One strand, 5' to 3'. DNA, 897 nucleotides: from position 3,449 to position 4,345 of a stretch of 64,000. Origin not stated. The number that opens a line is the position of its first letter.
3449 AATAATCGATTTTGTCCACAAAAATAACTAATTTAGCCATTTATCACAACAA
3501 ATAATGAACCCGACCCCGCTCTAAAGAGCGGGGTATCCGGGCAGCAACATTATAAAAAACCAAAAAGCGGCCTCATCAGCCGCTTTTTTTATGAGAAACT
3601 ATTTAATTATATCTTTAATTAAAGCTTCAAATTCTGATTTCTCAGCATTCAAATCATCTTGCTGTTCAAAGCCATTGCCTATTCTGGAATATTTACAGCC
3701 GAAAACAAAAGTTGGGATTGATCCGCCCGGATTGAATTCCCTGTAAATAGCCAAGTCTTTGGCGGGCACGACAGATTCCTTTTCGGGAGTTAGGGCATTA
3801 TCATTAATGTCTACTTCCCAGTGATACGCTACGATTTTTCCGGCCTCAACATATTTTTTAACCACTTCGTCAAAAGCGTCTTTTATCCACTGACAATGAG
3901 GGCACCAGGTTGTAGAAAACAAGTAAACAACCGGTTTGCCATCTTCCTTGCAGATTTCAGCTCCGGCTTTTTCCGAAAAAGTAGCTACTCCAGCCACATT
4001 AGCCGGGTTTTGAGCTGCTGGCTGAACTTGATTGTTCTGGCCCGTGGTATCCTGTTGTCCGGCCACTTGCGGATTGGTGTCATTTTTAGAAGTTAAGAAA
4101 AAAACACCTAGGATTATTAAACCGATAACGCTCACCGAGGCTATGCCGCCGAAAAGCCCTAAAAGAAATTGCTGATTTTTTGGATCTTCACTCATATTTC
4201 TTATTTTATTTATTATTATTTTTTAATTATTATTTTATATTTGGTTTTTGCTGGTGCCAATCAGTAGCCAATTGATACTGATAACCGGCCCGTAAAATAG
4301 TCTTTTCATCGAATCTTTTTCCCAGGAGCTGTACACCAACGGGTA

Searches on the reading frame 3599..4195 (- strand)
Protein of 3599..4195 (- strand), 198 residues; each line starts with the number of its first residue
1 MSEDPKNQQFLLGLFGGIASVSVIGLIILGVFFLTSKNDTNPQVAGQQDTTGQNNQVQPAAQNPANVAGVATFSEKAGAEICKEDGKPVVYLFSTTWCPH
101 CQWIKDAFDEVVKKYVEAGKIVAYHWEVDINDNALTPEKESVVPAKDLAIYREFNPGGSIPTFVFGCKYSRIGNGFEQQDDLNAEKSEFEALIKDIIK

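Call 58: search_protein_families(library=pfam, proteins=[window:3599-4195:-], max_evalue=0.001)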
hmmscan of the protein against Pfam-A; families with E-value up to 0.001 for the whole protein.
window:3599-4195:- (198 aa): 4 families
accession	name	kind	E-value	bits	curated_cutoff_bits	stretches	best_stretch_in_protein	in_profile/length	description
PF00085.26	Thioredoxin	-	8.8e-07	29.3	23.5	1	80-144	12-72/103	Thioredoxin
PF13462.12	Thioredoxin_4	-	2.9e-05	24.8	23.2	1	83-129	10-56/165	Thioredoxin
PF13098.12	Thioredoxin_2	-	3.9e-05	24.4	27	1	83-141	2-54/104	Thioredoxin-like domain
PF13899.12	Thioredoxin_7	-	4.3e-05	24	27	1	80-136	11-69/83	Thioredoxin-like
